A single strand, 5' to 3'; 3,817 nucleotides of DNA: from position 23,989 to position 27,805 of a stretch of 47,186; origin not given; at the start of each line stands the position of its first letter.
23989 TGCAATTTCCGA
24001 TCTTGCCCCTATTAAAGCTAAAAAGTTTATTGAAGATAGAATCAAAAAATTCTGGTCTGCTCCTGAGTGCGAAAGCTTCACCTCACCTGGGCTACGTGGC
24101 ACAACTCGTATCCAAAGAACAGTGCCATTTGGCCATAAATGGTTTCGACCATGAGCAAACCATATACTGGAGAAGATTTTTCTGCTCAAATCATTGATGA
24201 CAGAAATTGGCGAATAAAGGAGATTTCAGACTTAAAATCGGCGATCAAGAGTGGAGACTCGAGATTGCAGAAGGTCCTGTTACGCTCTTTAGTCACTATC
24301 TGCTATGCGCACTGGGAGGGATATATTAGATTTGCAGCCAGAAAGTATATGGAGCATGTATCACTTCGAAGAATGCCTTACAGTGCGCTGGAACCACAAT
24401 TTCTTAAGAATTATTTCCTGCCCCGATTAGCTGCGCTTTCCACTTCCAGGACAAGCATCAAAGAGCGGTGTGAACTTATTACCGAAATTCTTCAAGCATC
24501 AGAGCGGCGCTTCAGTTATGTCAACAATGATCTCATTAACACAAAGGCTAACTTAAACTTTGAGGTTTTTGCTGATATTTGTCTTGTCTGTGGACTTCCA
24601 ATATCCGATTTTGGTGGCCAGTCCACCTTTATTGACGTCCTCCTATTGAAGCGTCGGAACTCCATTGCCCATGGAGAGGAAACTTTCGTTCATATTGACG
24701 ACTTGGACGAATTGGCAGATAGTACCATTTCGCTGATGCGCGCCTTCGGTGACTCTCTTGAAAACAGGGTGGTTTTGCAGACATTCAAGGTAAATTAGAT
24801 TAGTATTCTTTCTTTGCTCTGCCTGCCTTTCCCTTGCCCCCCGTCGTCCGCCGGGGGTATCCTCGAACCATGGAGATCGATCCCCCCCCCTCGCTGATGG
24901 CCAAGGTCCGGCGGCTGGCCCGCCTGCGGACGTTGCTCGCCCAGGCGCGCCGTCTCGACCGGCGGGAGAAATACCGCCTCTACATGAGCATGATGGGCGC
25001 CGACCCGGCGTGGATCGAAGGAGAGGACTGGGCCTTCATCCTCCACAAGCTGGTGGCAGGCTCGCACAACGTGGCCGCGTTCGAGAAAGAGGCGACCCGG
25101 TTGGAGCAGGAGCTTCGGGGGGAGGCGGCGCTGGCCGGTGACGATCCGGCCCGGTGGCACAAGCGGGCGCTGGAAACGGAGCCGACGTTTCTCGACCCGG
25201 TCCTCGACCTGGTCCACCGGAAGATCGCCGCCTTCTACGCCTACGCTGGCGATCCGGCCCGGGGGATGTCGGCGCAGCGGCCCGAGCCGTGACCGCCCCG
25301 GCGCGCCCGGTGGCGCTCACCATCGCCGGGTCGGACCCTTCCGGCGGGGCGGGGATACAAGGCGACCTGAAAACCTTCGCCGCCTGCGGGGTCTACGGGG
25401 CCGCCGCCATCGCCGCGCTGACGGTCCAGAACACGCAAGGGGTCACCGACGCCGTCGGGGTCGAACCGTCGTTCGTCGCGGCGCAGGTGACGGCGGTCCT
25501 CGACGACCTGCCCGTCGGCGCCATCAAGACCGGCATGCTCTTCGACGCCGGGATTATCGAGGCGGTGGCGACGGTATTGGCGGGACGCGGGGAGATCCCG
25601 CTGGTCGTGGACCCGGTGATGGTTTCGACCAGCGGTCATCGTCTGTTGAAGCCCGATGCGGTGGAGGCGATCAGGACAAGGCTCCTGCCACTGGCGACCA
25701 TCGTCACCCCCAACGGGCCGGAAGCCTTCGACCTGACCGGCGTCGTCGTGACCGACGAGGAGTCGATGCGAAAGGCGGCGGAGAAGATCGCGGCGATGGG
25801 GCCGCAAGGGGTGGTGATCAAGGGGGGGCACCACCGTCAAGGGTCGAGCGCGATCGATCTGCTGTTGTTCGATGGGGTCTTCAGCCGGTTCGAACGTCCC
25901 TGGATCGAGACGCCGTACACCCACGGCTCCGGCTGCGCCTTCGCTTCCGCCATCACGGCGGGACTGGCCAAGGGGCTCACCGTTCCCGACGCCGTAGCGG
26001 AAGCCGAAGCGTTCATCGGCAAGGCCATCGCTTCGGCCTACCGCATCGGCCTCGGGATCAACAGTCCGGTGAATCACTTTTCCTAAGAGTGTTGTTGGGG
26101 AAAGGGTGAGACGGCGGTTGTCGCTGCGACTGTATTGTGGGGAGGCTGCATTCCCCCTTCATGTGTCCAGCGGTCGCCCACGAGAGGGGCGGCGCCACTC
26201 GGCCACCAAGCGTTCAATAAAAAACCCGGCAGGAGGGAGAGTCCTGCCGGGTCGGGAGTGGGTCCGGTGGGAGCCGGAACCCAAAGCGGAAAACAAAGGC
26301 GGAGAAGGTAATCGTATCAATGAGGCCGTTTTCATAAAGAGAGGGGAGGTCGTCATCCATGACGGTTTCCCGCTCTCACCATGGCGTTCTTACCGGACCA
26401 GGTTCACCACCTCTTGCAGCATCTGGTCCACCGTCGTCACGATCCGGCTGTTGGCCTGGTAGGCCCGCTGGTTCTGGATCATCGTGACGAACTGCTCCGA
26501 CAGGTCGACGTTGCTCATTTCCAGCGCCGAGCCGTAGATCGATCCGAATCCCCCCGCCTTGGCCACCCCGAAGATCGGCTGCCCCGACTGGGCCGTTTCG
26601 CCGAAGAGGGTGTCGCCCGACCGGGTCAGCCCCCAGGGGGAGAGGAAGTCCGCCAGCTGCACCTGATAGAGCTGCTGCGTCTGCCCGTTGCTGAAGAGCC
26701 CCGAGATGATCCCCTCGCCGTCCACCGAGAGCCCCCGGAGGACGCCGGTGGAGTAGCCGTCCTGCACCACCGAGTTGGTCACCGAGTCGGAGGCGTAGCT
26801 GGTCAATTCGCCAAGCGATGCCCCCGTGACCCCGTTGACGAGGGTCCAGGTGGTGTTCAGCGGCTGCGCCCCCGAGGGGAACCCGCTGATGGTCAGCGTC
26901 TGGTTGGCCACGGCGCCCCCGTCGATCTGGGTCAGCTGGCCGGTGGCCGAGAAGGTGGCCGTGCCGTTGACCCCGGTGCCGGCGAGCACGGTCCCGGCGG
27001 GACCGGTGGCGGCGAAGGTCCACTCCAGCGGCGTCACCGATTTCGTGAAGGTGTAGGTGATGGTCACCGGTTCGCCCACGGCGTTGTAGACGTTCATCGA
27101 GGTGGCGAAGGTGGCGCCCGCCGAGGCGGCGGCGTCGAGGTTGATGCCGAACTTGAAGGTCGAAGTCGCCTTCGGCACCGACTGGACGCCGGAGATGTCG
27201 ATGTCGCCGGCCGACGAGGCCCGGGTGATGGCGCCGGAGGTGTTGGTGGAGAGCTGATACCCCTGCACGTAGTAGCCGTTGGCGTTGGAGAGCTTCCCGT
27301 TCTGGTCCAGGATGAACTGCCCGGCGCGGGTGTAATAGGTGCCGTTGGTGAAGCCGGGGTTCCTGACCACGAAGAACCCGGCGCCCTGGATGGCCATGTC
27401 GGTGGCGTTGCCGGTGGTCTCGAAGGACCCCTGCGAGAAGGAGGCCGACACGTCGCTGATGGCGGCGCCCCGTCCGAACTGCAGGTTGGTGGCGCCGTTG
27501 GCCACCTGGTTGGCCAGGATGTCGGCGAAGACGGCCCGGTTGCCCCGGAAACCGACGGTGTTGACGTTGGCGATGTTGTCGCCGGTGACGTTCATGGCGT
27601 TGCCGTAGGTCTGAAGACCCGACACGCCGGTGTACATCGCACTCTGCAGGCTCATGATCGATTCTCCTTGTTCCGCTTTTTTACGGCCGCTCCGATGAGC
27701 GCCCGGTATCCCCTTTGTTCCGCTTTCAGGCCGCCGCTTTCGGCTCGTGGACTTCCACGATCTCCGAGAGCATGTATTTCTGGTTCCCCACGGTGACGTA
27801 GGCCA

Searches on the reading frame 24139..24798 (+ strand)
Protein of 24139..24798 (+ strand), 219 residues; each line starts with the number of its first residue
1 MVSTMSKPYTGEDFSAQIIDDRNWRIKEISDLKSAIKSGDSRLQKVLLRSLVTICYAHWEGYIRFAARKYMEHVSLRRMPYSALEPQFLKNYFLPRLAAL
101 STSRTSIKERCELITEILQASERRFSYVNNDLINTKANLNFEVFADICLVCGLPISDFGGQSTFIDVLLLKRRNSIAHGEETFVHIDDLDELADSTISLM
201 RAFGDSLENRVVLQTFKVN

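Call 42: search_protein_families(library=pfam, proteins=[window:24139-24798:+], max_evalue=0.0001)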
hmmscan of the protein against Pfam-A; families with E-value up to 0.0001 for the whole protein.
window:24139-24798:+ (219 aa): 2 families
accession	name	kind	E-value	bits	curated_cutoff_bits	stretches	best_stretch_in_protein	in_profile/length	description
PF18735.6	HEPN_RiboL-PSP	-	1.2e-40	139.9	28.4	1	20-209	1-191/191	RiboL-PSP-HEPN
PF18737.6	HEPN_MAE_28990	-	1.6e-31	110.6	26.8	1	14-215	1-210/211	MAE_28990/MAE_18760-like HEPN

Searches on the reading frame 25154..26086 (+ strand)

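Call 42: search_protein_families(library=pfam, proteins=[window:25154-26086:+], max_evalue=0.0001)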
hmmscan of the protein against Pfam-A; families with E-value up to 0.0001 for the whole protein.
window:25154-26086:+ (310 aa): 2 families
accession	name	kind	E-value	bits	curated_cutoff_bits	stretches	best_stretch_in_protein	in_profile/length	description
PF08543.17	Phos_pyr_kin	-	7e-89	297.9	27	1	61-303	1-243/246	Phosphomethylpyrimidine kinase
PF00294.29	PfkB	-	1.9e-09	37.7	25.8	1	152-286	161-284/302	pfkB family carbohydrate kinase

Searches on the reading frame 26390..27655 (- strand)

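Call 42: search_protein_families(library=pfam, proteins=[window:26390-27655:-], max_evalue=0.0001)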
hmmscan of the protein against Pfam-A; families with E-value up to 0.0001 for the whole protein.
window:26390-27655:- (421 aa): 4 families
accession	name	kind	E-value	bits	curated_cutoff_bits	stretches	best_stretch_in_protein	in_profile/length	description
PF06429.18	Flg_bbr_C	-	4.4e-16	58.6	23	1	377-419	4-46/46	Flagellar basal body rod FlgEFG protein C-terminal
PF22692.1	LlgE_F_G_D1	-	4.9e-14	52.7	27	1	88-154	1-56/64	Flagellar hook protein FlgE/F/G D1 domain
PF07559.19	FlgE_D2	-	4.4e-11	43.9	22.7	1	172-301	11-142/142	Flagellar basal body protein FlaE D2 domain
PF00460.25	Flg_bb_rod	-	4.5e-09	36.5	20.7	1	7-37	1-31/31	Flagella basal body rod protein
